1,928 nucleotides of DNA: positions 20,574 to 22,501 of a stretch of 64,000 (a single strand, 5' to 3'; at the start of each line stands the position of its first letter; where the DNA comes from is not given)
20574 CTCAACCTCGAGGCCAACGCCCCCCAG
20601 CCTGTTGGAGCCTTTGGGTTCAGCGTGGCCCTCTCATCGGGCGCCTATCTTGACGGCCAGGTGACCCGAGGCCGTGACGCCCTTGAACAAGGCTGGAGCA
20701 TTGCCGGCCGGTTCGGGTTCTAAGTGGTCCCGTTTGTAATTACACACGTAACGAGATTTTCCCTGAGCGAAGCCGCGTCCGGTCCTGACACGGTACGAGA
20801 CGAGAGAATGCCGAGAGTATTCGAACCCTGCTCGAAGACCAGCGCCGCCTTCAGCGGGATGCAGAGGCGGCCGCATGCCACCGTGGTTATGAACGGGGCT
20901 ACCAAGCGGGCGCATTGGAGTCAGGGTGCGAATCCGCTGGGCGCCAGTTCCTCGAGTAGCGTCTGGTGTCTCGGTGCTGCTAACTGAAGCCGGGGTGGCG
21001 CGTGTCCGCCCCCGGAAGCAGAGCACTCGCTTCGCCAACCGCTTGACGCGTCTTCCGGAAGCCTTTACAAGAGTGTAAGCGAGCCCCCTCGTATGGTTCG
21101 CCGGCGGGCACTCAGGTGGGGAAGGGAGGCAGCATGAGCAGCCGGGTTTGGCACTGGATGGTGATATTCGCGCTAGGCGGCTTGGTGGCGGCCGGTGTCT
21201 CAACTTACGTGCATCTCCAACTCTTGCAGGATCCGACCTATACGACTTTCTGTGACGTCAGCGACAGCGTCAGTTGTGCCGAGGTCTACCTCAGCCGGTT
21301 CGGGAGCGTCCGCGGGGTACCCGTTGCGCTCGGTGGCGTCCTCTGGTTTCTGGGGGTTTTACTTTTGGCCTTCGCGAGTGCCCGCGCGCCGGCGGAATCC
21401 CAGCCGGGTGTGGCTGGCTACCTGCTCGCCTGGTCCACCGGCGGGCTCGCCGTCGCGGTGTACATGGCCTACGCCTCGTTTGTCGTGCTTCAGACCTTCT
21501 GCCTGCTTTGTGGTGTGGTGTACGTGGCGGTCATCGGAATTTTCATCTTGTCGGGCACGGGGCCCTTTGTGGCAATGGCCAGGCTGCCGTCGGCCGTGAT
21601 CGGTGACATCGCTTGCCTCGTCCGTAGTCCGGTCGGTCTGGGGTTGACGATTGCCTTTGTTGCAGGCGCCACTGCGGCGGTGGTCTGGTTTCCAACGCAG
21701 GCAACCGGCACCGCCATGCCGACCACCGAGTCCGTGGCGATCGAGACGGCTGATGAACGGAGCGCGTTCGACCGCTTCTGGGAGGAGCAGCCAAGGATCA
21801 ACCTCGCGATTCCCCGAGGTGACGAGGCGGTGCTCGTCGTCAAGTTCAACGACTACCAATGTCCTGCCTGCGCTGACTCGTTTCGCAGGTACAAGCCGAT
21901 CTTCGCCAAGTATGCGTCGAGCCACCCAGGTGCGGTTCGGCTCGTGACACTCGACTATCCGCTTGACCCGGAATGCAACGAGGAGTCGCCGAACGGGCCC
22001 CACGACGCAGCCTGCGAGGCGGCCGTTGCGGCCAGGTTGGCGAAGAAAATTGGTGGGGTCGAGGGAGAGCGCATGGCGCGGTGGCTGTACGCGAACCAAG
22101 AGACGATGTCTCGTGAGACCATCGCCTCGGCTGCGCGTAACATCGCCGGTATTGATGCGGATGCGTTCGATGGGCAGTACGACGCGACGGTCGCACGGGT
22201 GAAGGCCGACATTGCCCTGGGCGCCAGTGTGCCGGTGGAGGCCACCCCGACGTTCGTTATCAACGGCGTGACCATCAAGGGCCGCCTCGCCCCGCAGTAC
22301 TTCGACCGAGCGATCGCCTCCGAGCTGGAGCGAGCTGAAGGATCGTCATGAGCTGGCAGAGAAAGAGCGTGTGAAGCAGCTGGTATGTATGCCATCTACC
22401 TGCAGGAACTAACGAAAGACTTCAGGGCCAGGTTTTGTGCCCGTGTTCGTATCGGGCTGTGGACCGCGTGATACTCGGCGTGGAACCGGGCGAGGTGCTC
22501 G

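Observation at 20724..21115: Unannotated ~215-nt intergenic element (copy A) that begins exactly at a stop codon and recurs 18 kb away on the other strand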

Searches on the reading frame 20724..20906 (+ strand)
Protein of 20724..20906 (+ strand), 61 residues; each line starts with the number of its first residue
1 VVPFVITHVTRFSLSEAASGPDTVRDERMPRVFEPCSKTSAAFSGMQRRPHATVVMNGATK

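Call 51: find_homologous_proteins(query=A4, max_evalue=10)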
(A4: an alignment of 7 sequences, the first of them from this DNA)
Query A4 (7 sequences) (61 aa, profile of the alignment): 1 proteins with E <= 10 among 851 candidates.
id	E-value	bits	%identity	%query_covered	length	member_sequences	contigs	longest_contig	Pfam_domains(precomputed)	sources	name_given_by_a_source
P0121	3.9e+0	25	45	62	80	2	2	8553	-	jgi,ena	-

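Call 53: find_encoding_contigs(protein=P0121, flank=10000, max_places=4)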
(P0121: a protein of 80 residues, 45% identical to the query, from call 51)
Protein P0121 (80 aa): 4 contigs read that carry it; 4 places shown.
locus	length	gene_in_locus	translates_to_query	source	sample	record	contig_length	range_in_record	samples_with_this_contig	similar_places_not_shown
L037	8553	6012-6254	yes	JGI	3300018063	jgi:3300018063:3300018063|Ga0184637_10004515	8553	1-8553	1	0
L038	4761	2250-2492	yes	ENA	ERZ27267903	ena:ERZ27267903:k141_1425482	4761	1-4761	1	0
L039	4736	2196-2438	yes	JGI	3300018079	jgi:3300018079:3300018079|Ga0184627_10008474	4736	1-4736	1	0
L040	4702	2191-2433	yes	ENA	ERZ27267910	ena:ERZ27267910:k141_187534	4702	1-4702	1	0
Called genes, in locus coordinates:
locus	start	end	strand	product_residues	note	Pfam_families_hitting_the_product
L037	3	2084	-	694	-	?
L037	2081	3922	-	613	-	-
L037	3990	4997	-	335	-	PF13489:Methyltransf_23, PF07021:MetW (weak), PF13847:Methyltransf_31 (faint), PF08241:Methyltransf_11, PF08242:Methyltransf_12, PF13649:Methyltransf_25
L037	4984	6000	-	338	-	PF00535:Glycos_transf_2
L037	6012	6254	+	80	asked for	-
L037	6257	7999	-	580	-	PF19830:DUF6311 (weak)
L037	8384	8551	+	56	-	?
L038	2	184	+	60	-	?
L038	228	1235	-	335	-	PF13489:Methyltransf_23, PF07021:MetW (weak), PF13847:Methyltransf_31 (faint), PF08241:Methyltransf_11, PF08242:Methyltransf_12, PF13649:Methyltransf_25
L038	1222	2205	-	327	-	PF00535:Glycos_transf_2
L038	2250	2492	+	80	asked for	-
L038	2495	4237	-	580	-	PF19830:DUF6311 (weak)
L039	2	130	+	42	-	?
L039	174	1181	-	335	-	PF13489:Methyltransf_23, PF07021:MetW (weak), PF13847:Methyltransf_31 (faint), PF08241:Methyltransf_11, PF08242:Methyltransf_12, PF13649:Methyltransf_25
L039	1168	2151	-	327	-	PF00535:Glycos_transf_2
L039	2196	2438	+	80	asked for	-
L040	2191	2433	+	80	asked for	-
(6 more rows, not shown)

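Call 86: search_protein_representatives(alignment_id=A7)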
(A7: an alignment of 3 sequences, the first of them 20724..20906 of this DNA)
Query: 3 sequences, 61 profile positions. Proteins with E-value up to 0.001 (for the whole library): 59; up to 1e-10: 10; up to 1e-30: 0. The best 59 are listed.
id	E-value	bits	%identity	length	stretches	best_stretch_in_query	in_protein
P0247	3.3e-23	97.6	-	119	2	22-60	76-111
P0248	1.7e-15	72.8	-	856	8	23-51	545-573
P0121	2.1e-13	66.2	-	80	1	23-61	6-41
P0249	2.1e-12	62.9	-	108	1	22-61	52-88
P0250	2.0e-11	59.8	-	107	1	22-61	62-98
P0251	2.2e-11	59.7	-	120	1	21-60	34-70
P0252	3.6e-11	59.0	-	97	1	22-61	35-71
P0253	5.2e-11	58.5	-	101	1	22-61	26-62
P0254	8.5e-11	57.8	-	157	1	22-60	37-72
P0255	9.3e-11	57.7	-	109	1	21-61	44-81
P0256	1.2e-10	57.4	-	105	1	21-60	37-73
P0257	1.7e-10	56.8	-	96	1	21-61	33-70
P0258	2.3e-10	56.4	-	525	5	10-51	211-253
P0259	3.2e-10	56.0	-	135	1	22-61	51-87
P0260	3.5e-10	55.8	-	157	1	18-60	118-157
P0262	8.8e-10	54.5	-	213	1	21-61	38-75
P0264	4.6e-09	52.2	-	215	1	21-61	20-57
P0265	6.6e-08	48.5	-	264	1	22-60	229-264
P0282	2.0e-05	40.6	-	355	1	23-60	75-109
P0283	3.2e-05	39.9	-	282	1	22-61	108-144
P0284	5.0e-05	39.3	-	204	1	23-59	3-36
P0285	6.3e-05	39.0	-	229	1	9-52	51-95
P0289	2.2e-04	37.3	-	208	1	22-56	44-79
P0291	2.4e-04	37.1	-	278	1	23-61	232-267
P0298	4.7e-04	36.2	-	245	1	23-53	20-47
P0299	5.4e-04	36.0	-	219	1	23-57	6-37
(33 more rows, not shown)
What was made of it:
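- Tried and rejected: Searching translations of the element gave one hit through the word-indexed search (call 51) and 59 clusters through the exhaustive search (call 86).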

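Call 88: find_encoding_contigs(protein=P0265, flank=10000, max_places=3)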
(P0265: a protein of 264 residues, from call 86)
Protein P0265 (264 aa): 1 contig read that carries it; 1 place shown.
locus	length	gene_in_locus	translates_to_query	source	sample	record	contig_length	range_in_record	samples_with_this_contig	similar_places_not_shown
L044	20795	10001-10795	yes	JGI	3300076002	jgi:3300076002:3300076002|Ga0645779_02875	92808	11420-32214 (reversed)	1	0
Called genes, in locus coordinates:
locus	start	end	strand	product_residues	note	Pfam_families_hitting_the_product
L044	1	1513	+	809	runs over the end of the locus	PF07690:MFS_1 (weak), PF01564:Spermine_synth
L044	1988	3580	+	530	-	PF00171:Aldedh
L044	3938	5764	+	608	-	PF02730:AFOR_N, PF01314:AFOR_C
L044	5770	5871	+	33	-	-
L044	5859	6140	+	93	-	PF01314:AFOR_C (weak)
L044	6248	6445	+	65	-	PF02597:ThiS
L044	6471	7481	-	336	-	PF13527:Acetyltransf_9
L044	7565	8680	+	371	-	PF03631:Virul_fac_BrkB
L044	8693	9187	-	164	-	PF13411:MerR_1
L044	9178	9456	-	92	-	PF01329:Pterin_4a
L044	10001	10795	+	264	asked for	-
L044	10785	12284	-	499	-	PF00282:Pyridoxal_deC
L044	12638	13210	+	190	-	PF13505:OMP_b-brl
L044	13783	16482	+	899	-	PF01979:Amidohydro_1, PF07969:Amidohydro_3, PF01979:Amidohydro_1, PF07969:Amidohydro_3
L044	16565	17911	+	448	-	PF01979:Amidohydro_1, PF07969:Amidohydro_3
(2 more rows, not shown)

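Call 90: find_encoding_contigs(protein=P0260, flank=10000, max_places=4)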
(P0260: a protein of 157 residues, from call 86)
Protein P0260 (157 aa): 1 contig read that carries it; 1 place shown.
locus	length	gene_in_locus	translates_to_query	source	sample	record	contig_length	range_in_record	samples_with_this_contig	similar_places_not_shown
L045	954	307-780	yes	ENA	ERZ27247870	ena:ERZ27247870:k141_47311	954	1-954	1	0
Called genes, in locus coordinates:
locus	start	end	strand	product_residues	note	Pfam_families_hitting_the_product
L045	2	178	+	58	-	?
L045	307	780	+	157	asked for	-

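Call 91: find_encoding_contigs(protein=P0247, flank=10000, max_places=4)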
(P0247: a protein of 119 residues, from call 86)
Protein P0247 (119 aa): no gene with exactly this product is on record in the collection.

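Call 93: search_protein_families(library=pfam, proteins=[P0282, P0283, P0264, P0262, P0284, P0298, P0299, P0285, P0289, P0291], max_evalue=0.01)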
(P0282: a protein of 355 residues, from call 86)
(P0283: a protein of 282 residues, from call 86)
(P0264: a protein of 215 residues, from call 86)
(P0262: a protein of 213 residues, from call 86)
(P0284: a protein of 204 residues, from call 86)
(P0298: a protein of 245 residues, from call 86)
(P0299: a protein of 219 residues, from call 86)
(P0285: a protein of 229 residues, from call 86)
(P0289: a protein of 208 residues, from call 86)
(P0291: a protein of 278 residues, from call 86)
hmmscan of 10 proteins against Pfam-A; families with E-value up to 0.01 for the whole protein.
P0282 (355 aa): 0 families

P0283 (282 aa): 0 families

P0264 (215 aa): 7 families
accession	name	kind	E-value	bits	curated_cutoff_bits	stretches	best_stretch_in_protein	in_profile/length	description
PF13649.12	Methyltransf_25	-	7.2e-17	62.3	27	1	107-200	1-97/97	Methyltransferase domain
PF08241.18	Methyltransf_11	-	1.8e-15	57.8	21.2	1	108-204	1-95/95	Methyltransferase domain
PF13847.12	Methyltransf_31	-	1.7e-13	50.9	27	1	106-206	6-111/145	Methyltransferase domain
PF08242.18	Methyltransf_12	-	6.7e-13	49.6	30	1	108-202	1-98/98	Methyltransferase domain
PF13489.12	Methyltransf_23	-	3.9e-08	33.6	27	1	92-206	11-118/164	Methyltransferase domain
PF08003.17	Methyltransf_9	-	0.00091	18.7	23.8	1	107-201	119-214/315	Protein of unknown function (DUF1698)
PF01209.24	Ubie_methyltran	-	0.0012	18.7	20.1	1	104-203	48-150/233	ubiE/COQ5 methyltransferase family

P0262 (213 aa): 0 families

P0284 (204 aa): 0 families

P0298 (245 aa): 1 family
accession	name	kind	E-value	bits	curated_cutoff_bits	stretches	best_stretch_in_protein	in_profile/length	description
PF00149.33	Metallophos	-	0.00061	20.7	21.5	1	62-118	1-59/191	Calcineurin-like phosphoesterase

P0299 (219 aa): 2 families
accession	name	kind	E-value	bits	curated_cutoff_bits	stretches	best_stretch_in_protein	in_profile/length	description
PF13439.12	Glyco_transf_4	-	7.7e-11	42.8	28.5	1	56-217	3-169/170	Glycosyltransferase Family 4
PF13579.12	Glyco_trans_4_4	-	2.6e-08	34.8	29.7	1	56-204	2-144/158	Glycosyl transferase 4-like domain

P0285 (229 aa): 0 families

P0289 (208 aa): 0 families

P0291 (278 aa): 0 families
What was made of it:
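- On MITE (non-autonomous DNA transposon): Proteins that carry the element's translation are not transposases (call 93).
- Tried and rejected: Three are extended ORFs of a methyltransferase, a glycosyltransferase and a phosphoesterase; the other seven had no Pfam match (call 93).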

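Call 96: find_encoding_contigs(protein=P0250, flank=10000, max_places=5)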
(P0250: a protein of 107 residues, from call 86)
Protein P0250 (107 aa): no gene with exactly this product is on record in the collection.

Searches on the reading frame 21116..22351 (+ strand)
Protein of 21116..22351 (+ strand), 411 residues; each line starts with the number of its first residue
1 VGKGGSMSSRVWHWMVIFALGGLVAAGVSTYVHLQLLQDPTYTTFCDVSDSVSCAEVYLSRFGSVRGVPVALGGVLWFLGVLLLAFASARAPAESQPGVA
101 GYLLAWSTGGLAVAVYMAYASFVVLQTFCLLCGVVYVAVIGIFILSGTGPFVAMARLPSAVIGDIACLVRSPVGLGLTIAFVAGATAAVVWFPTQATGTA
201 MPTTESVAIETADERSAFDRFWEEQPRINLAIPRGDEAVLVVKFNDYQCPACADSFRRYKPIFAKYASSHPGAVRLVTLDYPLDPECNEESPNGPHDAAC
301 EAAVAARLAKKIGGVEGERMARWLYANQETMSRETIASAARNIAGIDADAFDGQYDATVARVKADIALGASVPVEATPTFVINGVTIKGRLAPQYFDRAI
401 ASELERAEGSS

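Call 16: search_protein_families(library=pfam, proteins=[window:21116-22351:+])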
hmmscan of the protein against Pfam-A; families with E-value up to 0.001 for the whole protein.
window:21116-22351:+ (411 aa): 3 families
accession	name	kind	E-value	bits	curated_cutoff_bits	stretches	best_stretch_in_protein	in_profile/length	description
PF07884.19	VKOR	-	1.7e-24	86.9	27.5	1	14-146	2-133/134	Vitamin K epoxide reductase family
PF13462.12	Thioredoxin_4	-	1.7e-12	48.3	23.2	1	239-400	15-163/165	Thioredoxin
PF01323.26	DSBA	-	4.5e-06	27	25.6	1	241-400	2-190/191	DSBA-like thioredoxin domain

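Call 56: find_homologous_proteins(query=window:21116-22351:+, max_evalue=1e-40)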
Query window:21116-22351:+ (411 aa): 1515 proteins with E <= 1e-40 among 8000 candidates; the best 120 are listed.
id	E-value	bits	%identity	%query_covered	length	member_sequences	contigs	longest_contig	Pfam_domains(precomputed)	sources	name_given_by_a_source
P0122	3.3e-265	897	100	99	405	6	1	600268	PF07884.20,PF01323.27,PF13462.13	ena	-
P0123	2.4e-178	611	67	98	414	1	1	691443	PF07884.20,PF01323.27,PF13462.13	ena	-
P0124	1.4e-172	592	66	98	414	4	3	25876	PF07884.20,PF13462.13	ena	-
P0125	2.9e-161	555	62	97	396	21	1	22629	PF07884.20,PF13462.13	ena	-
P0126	4.6e-160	551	62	98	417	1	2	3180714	PF07884.20,PF13462.13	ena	-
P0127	9.0e-160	550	62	97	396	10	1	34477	PF07884.20,PF13462.13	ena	-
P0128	1.0e-158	546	62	97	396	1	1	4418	PF07884.20,PF13462.13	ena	-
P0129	3.1e-158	545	62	97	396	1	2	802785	PF07884.20,PF13462.13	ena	-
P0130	2.4e-156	539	60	98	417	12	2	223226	PF07884.20,PF13462.13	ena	-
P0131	4.8e-156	538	63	96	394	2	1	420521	PF07884.20,PF01323.27,PF13462.13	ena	-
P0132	9.7e-156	537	61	98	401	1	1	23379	PF07884.20,PF13098.14,PF01323.27,PF13462.13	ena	-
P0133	1.2e-155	536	63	97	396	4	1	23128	PF07884.20,PF13462.13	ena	-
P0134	1.4e-155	536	61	98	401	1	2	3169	PF07884.20,PF13098.14,PF01323.27,PF13462.13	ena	-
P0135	5.2e-155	534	59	98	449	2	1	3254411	PF07884.20,PF13462.13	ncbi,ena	-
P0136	1.8e-154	532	61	98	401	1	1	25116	PF07884.20,PF13098.14,PF01323.27,PF13462.13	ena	-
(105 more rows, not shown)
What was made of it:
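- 20906..21133 (+): Ordinary spacer, not part of the element. The last ~90 nt (about 21044-21133) are conserved with the region upstream of the VKOR-DsbA gene in a relative with a 67%-identical VKOR-DsbA protein. They include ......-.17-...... and a GGAGG ribosome-binding site. The called start of the VKOR gene is ATG 21134 (P0122, 405 aa, call 56).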

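Call 57: find_encoding_contigs(protein=P0123, flank=10000, max_places=2)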
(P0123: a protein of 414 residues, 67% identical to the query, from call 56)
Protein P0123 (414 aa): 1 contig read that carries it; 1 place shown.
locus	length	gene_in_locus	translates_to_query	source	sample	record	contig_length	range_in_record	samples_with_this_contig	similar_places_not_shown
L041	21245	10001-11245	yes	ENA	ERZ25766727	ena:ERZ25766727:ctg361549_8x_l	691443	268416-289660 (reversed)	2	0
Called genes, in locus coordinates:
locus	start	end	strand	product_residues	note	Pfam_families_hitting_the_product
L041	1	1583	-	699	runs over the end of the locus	PF00009:GTP_EFTU, PF01926:MMR_HSR1, PF22042:EF-G_D2, PF03144:GTP_EFTU_D2, PF14492:EFG_III, PF03764:EFG_IV, PF00679:EFG_C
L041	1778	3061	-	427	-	PF12704:MacB_PCD, PF02687:FtsX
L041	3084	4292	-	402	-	PF12704:MacB_PCD, PF02687:FtsX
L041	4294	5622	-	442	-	PF25919:BSH_CusB (faint), PF00364:Biotin_lipoyl (faint), PF25917:BSH_RND, PF25973:BSH_CzcB, PF25876:HH_MFP_RND, PF25990:Beta-barrel_YknX, PF25989:YknX_C (weak)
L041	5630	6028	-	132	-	PF04893:Yip1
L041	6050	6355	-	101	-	-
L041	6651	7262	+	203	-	PF01862:PvlArgDC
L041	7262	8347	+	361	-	PF13729:TraF_2 (weak)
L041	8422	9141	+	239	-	PF05157:MshEN (weak)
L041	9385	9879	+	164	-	-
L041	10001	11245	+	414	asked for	PF07884:VKOR, PF01323:DSBA (faint), PF13462:Thioredoxin_4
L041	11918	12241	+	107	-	-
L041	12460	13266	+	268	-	PF12679:ABC2_membrane_2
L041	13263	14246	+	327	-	-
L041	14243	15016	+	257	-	PF06750:A24_N_bact, PF01478:Peptidase_A24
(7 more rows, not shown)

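Call 58: find_encoding_contigs(protein=P0124, flank=10000, max_places=3)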
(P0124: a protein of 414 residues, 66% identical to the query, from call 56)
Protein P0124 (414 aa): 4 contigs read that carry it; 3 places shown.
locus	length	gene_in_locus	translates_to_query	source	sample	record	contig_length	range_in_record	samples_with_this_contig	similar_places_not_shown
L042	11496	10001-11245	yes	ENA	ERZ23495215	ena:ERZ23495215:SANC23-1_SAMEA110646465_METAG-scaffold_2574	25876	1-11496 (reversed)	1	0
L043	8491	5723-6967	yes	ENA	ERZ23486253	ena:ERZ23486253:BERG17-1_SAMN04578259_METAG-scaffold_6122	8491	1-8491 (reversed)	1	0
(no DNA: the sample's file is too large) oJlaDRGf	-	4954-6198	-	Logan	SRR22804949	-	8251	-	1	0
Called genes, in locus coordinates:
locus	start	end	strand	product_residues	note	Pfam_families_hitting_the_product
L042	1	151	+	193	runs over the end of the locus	PF00163:Ribosomal_S4, PF01479:S4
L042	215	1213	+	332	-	PF01193:RNA_pol_L, PF01000:RNA_pol_A_bac, PF03118:RNA_pol_A_CTD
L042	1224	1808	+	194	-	PF01196:Ribosomal_L17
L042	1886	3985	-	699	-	PF00009:GTP_EFTU, PF01926:MMR_HSR1, PF22042:EF-G_D2, PF03144:GTP_EFTU_D2, PF14492:EFG_III, PF03764:EFG_IV, PF00679:EFG_C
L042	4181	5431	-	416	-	PF12704:MacB_PCD, PF02687:FtsX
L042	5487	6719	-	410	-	PF12704:MacB_PCD, PF02687:FtsX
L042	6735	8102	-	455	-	PF25919:BSH_CusB (faint), PF00364:Biotin_lipoyl (faint), PF25917:BSH_RND, PF25973:BSH_CzcB, PF25984:BSH_YknX (faint), PF25876:HH_MFP_RND, PF25990:Beta-barrel_YknX, PF25989:YknX_C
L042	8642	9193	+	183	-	PF01862:PvlArgDC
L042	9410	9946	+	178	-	PF07963:N_methyl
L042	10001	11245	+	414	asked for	PF07884:VKOR, PF13462:Thioredoxin_4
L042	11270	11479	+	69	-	-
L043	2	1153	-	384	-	?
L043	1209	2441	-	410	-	PF12704:MacB_PCD, PF02687:FtsX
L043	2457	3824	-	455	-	PF25919:BSH_CusB (faint), PF00364:Biotin_lipoyl (faint), PF25917:BSH_RND, PF25973:BSH_CzcB, PF25984:BSH_YknX (faint), PF25876:HH_MFP_RND, PF25990:Beta-barrel_YknX, PF25989:YknX_C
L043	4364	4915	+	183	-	PF01862:PvlArgDC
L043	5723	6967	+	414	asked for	PF07884:VKOR, PF13462:Thioredoxin_4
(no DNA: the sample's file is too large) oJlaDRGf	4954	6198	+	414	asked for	PF07884:VKOR, PF13462:Thioredoxin_4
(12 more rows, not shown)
